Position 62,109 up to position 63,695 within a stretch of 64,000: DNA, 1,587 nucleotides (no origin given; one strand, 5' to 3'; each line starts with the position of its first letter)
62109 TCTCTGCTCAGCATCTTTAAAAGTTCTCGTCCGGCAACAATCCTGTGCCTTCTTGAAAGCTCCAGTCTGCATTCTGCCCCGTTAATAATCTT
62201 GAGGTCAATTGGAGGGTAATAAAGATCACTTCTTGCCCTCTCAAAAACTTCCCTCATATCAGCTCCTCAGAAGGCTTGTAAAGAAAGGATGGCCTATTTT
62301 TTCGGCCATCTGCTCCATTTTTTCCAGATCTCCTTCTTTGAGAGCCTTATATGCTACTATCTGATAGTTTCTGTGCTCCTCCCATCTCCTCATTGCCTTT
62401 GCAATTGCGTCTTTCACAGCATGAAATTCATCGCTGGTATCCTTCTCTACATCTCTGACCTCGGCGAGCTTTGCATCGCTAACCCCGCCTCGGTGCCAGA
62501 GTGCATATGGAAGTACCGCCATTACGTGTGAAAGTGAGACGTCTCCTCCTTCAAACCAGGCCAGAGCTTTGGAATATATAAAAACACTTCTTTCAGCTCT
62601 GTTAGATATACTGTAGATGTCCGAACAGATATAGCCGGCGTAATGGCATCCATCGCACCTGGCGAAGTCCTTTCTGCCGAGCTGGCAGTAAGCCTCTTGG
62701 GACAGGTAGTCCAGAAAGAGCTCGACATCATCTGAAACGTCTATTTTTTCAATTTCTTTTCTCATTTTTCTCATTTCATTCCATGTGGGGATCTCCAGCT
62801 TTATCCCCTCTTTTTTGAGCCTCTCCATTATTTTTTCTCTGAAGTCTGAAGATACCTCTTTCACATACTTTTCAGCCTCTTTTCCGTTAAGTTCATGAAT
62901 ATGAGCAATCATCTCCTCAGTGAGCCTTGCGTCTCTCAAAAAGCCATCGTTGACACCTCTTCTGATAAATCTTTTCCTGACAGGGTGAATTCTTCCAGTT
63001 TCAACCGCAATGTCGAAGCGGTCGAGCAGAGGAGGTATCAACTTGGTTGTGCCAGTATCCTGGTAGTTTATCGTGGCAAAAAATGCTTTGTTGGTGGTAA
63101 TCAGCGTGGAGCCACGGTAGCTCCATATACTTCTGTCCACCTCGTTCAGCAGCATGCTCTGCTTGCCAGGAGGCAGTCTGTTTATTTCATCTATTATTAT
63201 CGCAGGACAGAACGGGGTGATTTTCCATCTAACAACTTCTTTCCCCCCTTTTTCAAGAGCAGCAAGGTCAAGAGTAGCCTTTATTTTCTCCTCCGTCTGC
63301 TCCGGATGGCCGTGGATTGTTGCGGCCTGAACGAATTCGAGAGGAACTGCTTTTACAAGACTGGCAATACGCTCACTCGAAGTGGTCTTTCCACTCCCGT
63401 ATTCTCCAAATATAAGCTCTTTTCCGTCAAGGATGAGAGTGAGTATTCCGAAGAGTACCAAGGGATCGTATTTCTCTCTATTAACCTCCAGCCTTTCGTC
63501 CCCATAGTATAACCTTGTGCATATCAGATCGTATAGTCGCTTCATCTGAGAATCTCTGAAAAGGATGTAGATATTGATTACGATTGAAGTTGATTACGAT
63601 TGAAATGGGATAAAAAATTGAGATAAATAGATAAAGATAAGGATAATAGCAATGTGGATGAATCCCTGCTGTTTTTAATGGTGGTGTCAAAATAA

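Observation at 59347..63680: MoxR-AAA+ / VWA / twin GXGXG beta-helix operon beside an IS element: candidate undescribed ATP-driven remodelling or conflict system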

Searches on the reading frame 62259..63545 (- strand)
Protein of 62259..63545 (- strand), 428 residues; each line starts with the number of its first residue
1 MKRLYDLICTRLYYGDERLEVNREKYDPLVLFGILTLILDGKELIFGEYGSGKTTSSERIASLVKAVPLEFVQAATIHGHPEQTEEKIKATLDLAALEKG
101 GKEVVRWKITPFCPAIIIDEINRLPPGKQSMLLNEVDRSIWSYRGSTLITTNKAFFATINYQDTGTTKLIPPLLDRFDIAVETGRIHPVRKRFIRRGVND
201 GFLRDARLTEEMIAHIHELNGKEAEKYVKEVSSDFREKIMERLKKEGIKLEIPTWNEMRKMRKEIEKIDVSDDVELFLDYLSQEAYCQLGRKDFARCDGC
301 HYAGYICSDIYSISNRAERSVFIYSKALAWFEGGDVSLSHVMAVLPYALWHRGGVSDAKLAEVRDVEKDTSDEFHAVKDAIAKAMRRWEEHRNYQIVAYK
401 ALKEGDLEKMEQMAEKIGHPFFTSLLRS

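Call 3: search_protein_families(library=pfam, proteins=[window:62259-63545:-], max_evalue=0.1)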
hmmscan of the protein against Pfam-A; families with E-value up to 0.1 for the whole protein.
window:62259-63545:- (428 aa): 8 families
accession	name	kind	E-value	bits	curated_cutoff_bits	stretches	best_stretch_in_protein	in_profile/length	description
PF00004.35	AAA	-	1.1e-06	29.6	21.2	1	44-183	2-129/131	ATPase family associated with various cellular activities (AAA)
PF07728.20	AAA_5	-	2.8e-06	27.8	22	1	44-177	3-139/139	AAA domain (dynein-related subfamily)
PF07726.17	AAA_3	-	0.0037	17.6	27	1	112-177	62-129/131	ATPase family associated with various cellular activities (AAA)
PF13401.12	AAA_22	-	0.0041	17.9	27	1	44-140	9-107/130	AAA domain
PF10622.14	Ehbp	-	0.016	15.7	27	1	227-258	12-43/77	Energy-converting hydrogenase B subunit P (EhbP)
PF01078.27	Mg_chelatase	-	0.029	14.2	20.3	0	160-186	176-202/207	Magnesium chelatase, subunit ChlI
PF00158.32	Sigma54_activat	-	0.094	12.8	20.2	0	116-139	97-120/168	Sigma-54 interaction domain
PF17863.7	AAA_lid_2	-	0.097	12.9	22.7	0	313-361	13-62/74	AAA lid domain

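Call 4: search_protein_families(library=ncbifam, proteins=[window:62259-63545:-], max_evalue=0.1)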
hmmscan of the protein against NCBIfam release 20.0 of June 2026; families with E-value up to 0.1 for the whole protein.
window:62259-63545:- (428 aa): 1 family
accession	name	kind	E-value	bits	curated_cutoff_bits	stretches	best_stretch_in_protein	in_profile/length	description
TIGR02030.1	BchI-ChlI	equivalog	0.017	14.3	466.95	0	41-90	26-73/337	magnesium chelatase ATPase subunit I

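Call 5: search_protein_families(library=padloc, proteins=[window:62259-63545:-], max_evalue=0.1)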
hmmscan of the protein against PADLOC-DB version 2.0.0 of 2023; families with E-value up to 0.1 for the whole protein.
window:62259-63545:- (428 aa): 2 families
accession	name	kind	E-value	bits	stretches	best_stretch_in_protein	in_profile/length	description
PDLC00298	PtuA1|PtuA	-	0.01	12.9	0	370-402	199-230/423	AAA ATPase domain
PDLC04140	mad8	-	0.037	11.5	1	44-251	31-116/314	mads_8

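Call 8: find_homologous_proteins(query=window:62259-63545:-)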
Query window:62259-63545:- (428 aa): 510 proteins with E <= 0.001 among 8000 candidates; the best 120 are listed.
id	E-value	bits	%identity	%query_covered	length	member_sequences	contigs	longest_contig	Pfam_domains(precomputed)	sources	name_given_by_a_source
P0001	6.3e-288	973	100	100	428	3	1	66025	PF00004.36,PF07728.21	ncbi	-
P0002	4.1e-245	832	83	100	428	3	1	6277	PF00004.36,PF07728.21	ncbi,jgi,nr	ncbi:MAG: hypothetical protein DRO98_03360 [Archaeoglobales archaeon]|nr:MAG: hypothetical protein D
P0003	1.4e-239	813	81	100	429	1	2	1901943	PF00004.36,PF17863.8,PF07728.21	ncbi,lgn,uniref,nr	ncbi:AAA family ATPase [Archaeoglobus veneficus]|uniref:ATPase associated with various cellular acti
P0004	1.7e-188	645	65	100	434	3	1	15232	PF07728.21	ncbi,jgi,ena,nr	ncbi:hypothetical protein DRO97_05795 [Archaeoglobales archaeon]|nr:MAG: hypothetical protein DRO97_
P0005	1.9e-185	635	63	100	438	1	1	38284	PF17863.8,PF07728.21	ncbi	-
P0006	3.0e-185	634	65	100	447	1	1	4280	-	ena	-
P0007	1.4e-184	632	64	100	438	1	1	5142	PF17863.8,PF07728.21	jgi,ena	-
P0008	1.6e-183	629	62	100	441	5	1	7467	PF17863.8,PF07728.21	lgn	-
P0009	1.6e-183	629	64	100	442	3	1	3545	PF07728.21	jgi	jgi:MoxR-like ATPase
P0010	2.1e-183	628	65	99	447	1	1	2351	PF00004.36,PF07728.21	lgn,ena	-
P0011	9.8e-182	623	62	100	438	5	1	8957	PF07728.21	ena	-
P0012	1.6e-181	622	64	99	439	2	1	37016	PF00004.36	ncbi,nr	ncbi:MAG: hypothetical protein H0Z28_08085 [Archaeoglobus sp.]|nr:hypothetical protein [Archaeoglobu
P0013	1.6e-181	622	63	100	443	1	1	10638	PF17863.8,PF07728.21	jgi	jgi:MoxR-like ATPase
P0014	2.9e-181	621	61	100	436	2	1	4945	PF00004.36,PF07728.21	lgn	-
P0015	6.4e-180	617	64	99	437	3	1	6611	PF07726.18,PF00004.36,PF17863.8,PF07728.21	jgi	-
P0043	6.3e-175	600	62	99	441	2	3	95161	PF17863.8,PF07728.21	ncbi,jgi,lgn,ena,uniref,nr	ncbi:MAG TPA: hypothetical protein ENG63_02985 [Candidatus Desulfofervidus auxilii]|uniref:ATPase dy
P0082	1.2e-165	570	59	100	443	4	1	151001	PF17863.8,PF07728.21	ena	-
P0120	7.3e-70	254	38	95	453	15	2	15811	PF17863.8,PF07728.21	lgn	-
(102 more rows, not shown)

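Call 9: search_solved_structures(query=window:62259-63545:-, max_evalue=1, show_alignments=2)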
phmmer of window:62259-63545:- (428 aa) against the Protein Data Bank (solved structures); distinct sequences matched with E-value up to 1: 3.
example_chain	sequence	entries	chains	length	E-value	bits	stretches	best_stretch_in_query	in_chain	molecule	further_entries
8osf_A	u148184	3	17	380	0.013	18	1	66-195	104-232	Magnesium-chelatase subunit ChlI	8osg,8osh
1g8p_A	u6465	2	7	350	0.6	12.5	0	41-67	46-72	MAGNESIUM-CHELATASE 38 KDA SUBUNIT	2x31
3b54_A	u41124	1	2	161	0.78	12.1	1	380-425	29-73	Nucleoside diphosphate kinase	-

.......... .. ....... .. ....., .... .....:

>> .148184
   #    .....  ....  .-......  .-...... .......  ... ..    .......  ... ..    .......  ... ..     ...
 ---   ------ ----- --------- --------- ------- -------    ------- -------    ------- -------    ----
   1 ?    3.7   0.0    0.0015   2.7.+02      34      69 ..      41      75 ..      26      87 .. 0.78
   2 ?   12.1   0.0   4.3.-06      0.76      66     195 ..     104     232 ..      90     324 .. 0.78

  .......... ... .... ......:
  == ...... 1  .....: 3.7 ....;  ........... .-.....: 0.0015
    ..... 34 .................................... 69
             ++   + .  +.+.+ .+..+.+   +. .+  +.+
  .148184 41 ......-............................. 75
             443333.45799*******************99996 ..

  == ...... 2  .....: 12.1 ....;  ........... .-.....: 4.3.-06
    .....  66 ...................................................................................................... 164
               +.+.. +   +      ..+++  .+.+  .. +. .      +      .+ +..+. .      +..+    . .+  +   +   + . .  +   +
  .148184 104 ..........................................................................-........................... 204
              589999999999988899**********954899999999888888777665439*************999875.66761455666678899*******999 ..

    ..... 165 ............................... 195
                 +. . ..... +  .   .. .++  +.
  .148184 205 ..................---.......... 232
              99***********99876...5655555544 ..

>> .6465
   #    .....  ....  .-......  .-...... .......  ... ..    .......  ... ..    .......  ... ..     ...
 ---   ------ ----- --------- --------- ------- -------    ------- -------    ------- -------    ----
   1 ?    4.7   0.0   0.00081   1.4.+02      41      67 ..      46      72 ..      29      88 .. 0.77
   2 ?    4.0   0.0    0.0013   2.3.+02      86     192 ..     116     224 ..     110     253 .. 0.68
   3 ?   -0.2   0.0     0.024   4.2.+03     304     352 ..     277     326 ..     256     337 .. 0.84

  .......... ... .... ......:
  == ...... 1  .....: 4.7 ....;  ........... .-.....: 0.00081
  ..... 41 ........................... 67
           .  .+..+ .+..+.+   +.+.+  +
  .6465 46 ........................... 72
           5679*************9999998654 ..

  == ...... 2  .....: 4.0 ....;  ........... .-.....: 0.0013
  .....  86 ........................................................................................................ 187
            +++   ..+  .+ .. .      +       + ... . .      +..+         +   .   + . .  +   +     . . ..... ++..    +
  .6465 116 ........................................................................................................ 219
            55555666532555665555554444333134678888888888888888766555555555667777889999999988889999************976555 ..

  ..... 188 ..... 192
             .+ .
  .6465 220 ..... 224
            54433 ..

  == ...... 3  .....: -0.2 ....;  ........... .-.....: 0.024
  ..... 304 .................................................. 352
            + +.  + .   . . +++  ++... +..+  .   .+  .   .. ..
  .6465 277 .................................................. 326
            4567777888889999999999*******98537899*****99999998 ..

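Call 10: find_encoding_contigs(protein=P0003, flank=10000, max_places=2)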
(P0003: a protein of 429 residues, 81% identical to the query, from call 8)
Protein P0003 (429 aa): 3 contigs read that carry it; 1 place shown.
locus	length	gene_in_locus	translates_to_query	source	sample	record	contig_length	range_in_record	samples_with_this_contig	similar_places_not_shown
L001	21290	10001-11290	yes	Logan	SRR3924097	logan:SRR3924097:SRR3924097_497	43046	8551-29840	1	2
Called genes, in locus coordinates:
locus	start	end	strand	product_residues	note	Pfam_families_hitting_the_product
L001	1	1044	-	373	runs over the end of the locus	-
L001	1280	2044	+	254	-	PF25213:HVO_A0261_N, PF08350:FilR1_middle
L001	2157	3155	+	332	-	PF03888:MucB_RseB, PF03548:LolA, PF09865:DUF2092 (faint), PF17131:TP_0789-like, PF14285:DUF4367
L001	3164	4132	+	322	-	PF24318:DUF7490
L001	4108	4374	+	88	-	PF26256:DUF8060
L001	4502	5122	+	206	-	PF06280:fn3_5 (faint)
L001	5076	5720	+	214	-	-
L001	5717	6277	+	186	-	-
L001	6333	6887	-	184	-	PF02567:PhzC-PhzF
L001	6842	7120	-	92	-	PF02567:PhzC-PhzF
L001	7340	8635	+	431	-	PF00106:adh_short, PF08659:KR, PF13561:adh_short_C2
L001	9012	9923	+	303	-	PF04055:Radical_SAM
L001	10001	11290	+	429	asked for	PF00004:AAA (faint), PF07728:AAA_5 (weak), PF17863:AAA_lid_2 (weak)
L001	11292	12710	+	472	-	-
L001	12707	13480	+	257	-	PF01493:GXGXG (faint)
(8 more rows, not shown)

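Call 11: find_encoding_contigs(protein=P0043, flank=10000, max_places=2)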
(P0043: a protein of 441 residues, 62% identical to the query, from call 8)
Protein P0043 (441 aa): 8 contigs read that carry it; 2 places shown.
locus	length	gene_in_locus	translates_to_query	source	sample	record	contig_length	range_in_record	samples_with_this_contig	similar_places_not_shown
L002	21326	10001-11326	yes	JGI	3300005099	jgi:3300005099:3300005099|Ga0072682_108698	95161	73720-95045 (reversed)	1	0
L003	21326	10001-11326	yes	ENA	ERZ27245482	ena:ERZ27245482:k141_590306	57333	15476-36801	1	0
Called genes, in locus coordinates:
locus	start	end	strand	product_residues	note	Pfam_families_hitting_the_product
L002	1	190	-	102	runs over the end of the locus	?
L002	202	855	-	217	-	PF00923:TAL_FSA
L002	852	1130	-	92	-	PF04945:YHS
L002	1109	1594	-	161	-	PF01288:HPPK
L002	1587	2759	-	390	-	PF00155:Aminotran_1_2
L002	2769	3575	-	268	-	PF01113:DapB_N, PF05173:DapB_C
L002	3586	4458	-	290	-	PF00701:DHDPS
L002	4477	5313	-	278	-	PF01678:DAP_epimerase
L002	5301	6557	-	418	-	PF00278:Orn_DAP_Arg_deC, PF01168:Ala_racemase_N (weak), PF02784:Orn_Arg_deC_N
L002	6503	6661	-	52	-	-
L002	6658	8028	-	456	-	PF00206:Lyase_1, PF14698:ASL_C2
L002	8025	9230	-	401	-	PF00764:Arginosuc_synth, PF20979:Arginosuc_syn_C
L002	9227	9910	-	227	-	PF00702:Hydrolase, PF12710:HAD (weak), PF13419:HAD_2, PF13242:Hydrolase_like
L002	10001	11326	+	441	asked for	PF07728:AAA_5 (weak), PF17863:AAA_lid_2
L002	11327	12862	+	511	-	-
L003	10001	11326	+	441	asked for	PF07728:AAA_5 (weak), PF17863:AAA_lid_2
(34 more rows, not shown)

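Call 16: find_related_loci(query=A1, collection=genome_contigs, flank=10000)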
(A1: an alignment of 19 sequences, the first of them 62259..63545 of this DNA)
Query A1 (428 aa) in genome_contigs; peptide patterns used: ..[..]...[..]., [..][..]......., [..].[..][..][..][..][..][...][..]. (x = any residue, [..] = any of these).
599 stretches matched a pattern (row limit reached: there are more); 344 encode a relative of the query (tblastn E <= 1e-3); the best 80 are kept; 80 distinct loci.
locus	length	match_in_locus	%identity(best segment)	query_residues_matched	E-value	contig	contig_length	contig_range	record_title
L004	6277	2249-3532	83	1-428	0e+0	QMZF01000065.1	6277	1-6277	MAG: Archaeoglobales archaeon isolate B10_G2 B10_Guay2_scaffold_06927, whole genome shotgun sequence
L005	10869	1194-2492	62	1-427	0e+0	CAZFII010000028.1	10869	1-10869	MAG TPA_asm: uncultured archaeon isolate binchicken_co357_45 genome assembly, contig: NODE_2939_length_10869_cov_6.05566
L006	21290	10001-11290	64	4-427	0e+0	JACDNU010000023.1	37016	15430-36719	MAG: Archaeoglobus sp. isolate GB_MAG3_049 c_000000000814, whole genome shotgun sequence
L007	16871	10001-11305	62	1-428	0e+0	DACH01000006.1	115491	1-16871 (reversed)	MAG TPA_asm: Archaeoglobus sp. UBA234 UBA234_contig_29, whole genome shotgun sequence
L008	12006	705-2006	62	1-427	0e+0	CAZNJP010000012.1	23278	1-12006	MAG TPA_asm: uncultured Syntrophobacter sp. isolate binchicken_co349_7 genome assembly, contig: NODE_452_length_23278_co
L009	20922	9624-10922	61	1-427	0e+0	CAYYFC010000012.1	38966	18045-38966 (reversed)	MAG TPA_asm: uncultured archaeon isolate SRP141552_co1_20 genome assembly, contig: NODE_355_length_38966_cov_29.285292,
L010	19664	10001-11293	61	3-427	0e+0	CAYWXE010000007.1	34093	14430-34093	MAG TPA_asm: uncultured archaeon isolate SRP141552_co1_136 genome assembly, contig: NODE_454_length_34093_cov_33.546066,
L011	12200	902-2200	60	1-427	0e+0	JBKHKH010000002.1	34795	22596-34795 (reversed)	MAG: Archaeoglobaceae archaeon isolate D5M17_2 NODE_4_length_34795_cov_6.118739, whole genome shotgun sequence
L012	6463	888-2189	62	1-427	0e+0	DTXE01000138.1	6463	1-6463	MAG TPA_asm: Syntrophaceae bacterium isolate UWMA-0184 k99_1587024, whole genome shotgun sequence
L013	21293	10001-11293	64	4-427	0e+0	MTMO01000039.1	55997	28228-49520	MAG: Archaeoglobus sp. JdFR-27 JGI24020J35080_1000235, whole genome shotgun sequence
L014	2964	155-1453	61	1-427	0e+0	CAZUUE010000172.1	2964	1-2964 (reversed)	MAG TPA_asm: uncultured archaeon isolate SRP141559_co2_15 genome assembly, contig: NODE_5674_length_2964_cov_11.492953,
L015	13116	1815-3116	60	1-427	1e-180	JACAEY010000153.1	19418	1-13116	MAG: Nitrospirae bacterium isolate L.E.D.9 k119_2492182, whole genome shotgun sequence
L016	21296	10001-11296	61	3-427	0e+0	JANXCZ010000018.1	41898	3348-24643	MAG: Thermodesulfovibrio sp. isolate SKYB9 k141_22563, whole genome shotgun sequence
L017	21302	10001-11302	61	1-427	1e-179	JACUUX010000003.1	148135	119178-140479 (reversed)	MAG: Nitrospirae bacterium isolate Kmv42 NODE_23_length_148135_cov_92.966545, whole genome shotgun sequence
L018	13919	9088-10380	60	3-427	2e-179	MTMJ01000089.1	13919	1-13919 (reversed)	MAG: Archaeoglobus sp. JdFR-22 JGI24020J35080_1001272, whole genome shotgun sequence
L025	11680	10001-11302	60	1-427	8e-177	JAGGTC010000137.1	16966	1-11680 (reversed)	MAG: Deltaproteobacteria bacterium isolate AUK038 PB_MANV_038_c_000000000101, whole genome shotgun sequence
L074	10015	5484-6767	36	1-427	2e-68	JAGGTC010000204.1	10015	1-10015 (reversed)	MAG: Deltaproteobacteria bacterium isolate AUK038 PB_MANV_038_c_000000000348, whole genome shotgun sequence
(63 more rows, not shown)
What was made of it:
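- Its distribution is patchy across two domains of life, with about 60% ATPase identity between Archaeoglobales and Nitrospirota (calls 8, 16). One MAG carries both clades (L025 and L074, call 16).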

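Call 43: search_solved_structures(query=A1, max_evalue=0.1, show_alignments=2)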
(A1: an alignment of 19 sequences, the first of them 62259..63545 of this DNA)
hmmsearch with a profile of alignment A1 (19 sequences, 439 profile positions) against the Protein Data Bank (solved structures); distinct sequences matched with E-value up to 0.1: 4.
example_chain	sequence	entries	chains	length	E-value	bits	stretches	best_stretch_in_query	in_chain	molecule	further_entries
2r44_A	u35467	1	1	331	3.6e-11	45.7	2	37-204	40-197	Uncharacterized protein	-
8osf_A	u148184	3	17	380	3.9e-09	39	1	72-203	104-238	Magnesium-chelatase subunit ChlI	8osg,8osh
1g8p_A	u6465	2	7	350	7.8e-09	38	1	315-365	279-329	MAGNESIUM-CHELATASE 38 KDA SUBUNIT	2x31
6l8d_A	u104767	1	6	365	3.6e-08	35.8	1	315-393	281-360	Magnesium-chelatase subunit ChlI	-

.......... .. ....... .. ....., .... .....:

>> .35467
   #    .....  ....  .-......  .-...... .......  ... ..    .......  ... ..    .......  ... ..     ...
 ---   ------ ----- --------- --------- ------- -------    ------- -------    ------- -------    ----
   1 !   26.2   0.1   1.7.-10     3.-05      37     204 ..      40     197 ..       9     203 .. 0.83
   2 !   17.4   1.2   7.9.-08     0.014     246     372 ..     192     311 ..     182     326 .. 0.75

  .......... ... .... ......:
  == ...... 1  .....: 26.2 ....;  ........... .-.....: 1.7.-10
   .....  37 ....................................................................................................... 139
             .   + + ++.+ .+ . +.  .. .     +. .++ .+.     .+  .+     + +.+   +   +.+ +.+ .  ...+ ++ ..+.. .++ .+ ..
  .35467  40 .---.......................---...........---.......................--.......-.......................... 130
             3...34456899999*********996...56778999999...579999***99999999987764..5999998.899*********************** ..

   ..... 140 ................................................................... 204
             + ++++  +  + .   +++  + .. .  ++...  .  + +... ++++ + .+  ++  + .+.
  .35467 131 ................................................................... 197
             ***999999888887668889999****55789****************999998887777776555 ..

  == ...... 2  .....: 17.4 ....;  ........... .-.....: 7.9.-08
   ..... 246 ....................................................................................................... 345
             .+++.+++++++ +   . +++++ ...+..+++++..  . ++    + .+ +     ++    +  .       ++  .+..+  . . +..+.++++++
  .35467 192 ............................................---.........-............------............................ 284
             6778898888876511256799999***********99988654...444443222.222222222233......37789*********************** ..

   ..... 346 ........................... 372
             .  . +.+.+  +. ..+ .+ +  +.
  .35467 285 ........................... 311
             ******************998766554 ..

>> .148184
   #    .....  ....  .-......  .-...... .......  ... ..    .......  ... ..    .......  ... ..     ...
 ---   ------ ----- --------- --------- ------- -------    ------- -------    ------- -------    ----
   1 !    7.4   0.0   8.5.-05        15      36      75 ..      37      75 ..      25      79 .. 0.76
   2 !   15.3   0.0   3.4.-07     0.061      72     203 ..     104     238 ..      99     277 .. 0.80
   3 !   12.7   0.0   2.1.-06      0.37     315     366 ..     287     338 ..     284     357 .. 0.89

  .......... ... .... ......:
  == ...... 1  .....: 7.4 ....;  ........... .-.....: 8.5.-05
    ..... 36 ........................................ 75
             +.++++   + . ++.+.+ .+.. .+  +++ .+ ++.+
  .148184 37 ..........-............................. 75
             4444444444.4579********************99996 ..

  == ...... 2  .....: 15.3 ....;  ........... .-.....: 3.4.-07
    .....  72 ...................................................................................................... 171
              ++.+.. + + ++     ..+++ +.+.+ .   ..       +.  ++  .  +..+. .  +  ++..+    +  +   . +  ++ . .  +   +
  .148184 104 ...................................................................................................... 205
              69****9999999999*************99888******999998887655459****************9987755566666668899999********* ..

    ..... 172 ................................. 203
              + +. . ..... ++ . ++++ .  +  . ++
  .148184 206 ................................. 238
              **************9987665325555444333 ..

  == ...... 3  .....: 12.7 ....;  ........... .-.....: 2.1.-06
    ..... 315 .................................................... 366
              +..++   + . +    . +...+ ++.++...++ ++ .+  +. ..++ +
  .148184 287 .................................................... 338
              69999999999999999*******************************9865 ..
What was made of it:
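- On MoxR-class AAA+ ATPase: The family profile hits MoxR 2R44 at 3.6e-11 and ChlI/BchI at 4e-9 to 4e-8 (call 43).
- Closest known: Mg-chelatase BchI/BchD/BchH and cobaltochelatase CobS/CobT/CobN. Same: ChlI and BchI are among the best solved relatives of the ATPase profile (call 43).
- The nearest solved relatives of the ATPase include ChlI and BchI (call 43).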

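Call 56: find_encoding_contigs(protein=P0082, flank=8000, max_places=1)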
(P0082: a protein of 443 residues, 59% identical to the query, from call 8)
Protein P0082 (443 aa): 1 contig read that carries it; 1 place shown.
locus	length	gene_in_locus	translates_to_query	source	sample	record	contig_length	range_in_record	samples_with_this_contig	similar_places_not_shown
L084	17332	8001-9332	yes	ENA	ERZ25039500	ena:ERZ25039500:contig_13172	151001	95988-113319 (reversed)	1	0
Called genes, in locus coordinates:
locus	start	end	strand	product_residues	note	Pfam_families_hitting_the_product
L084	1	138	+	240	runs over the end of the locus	PF00753:Lactamase_B (weak), PF19583:ODP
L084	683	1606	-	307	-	PF04069:OpuAC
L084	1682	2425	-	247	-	PF00528:BPD_transp_1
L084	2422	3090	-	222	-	PF00528:BPD_transp_1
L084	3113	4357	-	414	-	PF00571:CBS (faint), PF00005:ABC_tran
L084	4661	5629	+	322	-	PF00140:Sigma70_r1_2, PF04542:Sigma70_r2, PF04545:Sigma70_r4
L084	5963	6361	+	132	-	PF01957:NfeD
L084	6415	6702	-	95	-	-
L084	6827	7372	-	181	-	-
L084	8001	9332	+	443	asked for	PF07728:AAA_5, PF17863:AAA_lid_2 (weak)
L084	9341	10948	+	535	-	-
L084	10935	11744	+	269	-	PF01493:GXGXG (weak)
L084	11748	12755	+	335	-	PF00149:Metallophos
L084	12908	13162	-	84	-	PF21840:DUF6899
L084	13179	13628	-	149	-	PF05899:Cupin_3, PF07883:Cupin_2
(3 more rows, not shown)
